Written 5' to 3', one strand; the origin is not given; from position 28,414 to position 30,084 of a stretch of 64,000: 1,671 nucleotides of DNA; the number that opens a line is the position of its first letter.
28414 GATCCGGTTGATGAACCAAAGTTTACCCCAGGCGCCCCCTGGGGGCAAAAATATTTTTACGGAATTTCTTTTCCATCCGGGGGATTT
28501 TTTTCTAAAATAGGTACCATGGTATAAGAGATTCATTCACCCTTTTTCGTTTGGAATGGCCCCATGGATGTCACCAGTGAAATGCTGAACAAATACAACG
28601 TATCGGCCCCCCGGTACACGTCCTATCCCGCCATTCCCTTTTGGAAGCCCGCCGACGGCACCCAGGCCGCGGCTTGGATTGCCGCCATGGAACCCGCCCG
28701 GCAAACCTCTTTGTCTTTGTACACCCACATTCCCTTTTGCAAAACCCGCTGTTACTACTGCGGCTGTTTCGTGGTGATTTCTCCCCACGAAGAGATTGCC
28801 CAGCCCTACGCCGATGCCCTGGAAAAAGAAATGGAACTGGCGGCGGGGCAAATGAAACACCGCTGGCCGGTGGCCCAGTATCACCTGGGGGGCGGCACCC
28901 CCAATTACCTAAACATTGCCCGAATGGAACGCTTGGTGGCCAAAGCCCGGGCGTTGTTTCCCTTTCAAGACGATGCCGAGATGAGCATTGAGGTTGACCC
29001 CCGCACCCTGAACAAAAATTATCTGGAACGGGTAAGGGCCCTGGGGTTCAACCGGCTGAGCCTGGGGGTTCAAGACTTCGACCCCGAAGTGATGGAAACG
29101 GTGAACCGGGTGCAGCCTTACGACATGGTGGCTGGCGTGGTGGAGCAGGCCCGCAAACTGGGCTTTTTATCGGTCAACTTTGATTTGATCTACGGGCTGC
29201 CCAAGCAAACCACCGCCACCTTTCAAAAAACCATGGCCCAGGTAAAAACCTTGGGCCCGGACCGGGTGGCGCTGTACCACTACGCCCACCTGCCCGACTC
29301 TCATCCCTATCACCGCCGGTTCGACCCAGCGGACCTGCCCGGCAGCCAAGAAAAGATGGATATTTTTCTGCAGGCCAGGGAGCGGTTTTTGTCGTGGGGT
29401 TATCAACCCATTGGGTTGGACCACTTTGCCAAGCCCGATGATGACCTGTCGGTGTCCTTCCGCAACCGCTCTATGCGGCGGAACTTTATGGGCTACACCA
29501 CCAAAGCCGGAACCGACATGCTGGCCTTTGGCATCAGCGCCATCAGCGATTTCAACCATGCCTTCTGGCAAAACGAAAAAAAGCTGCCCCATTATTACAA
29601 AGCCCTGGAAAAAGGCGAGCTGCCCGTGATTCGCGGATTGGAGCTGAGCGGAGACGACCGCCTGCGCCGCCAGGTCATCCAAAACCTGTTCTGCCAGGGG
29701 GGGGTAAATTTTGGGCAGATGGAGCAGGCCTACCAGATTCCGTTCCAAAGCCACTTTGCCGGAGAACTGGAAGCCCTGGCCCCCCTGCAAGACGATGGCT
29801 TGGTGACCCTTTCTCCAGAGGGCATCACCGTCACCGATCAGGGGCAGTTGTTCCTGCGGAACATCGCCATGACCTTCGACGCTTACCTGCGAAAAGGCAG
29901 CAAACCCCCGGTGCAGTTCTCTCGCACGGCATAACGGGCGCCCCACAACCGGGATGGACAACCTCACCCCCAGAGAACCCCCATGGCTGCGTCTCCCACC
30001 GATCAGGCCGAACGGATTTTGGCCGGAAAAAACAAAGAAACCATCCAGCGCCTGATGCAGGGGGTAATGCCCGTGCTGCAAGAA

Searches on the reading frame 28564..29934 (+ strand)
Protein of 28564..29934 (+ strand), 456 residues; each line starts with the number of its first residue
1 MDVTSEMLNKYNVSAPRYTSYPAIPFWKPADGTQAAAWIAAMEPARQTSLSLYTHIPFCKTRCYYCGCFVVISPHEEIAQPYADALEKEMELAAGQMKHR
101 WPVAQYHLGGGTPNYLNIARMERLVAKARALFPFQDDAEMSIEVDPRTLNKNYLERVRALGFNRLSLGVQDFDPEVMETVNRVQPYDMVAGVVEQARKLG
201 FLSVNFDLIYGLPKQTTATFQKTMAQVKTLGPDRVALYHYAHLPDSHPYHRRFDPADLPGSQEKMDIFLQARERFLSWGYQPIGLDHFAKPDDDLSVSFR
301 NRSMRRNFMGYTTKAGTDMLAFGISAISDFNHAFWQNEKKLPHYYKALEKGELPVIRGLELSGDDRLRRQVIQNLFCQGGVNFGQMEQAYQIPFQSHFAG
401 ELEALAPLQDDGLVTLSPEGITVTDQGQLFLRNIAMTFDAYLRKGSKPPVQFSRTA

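Call 87: search_protein_families(library=pfam, proteins=[window:28564-29934:+], max_evalue=0.00001)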
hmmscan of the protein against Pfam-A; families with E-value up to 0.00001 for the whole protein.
window:28564-29934:+ (456 aa): 2 families
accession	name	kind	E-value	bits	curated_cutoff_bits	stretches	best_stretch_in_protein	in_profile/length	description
PF04055.27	Radical_SAM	-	5e-22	79.3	29.5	1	54-225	2-164/166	Radical SAM superfamily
PF06969.22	HemN_C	-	9.4e-10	38.9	24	1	361-430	1-67/67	HemN C-terminal domain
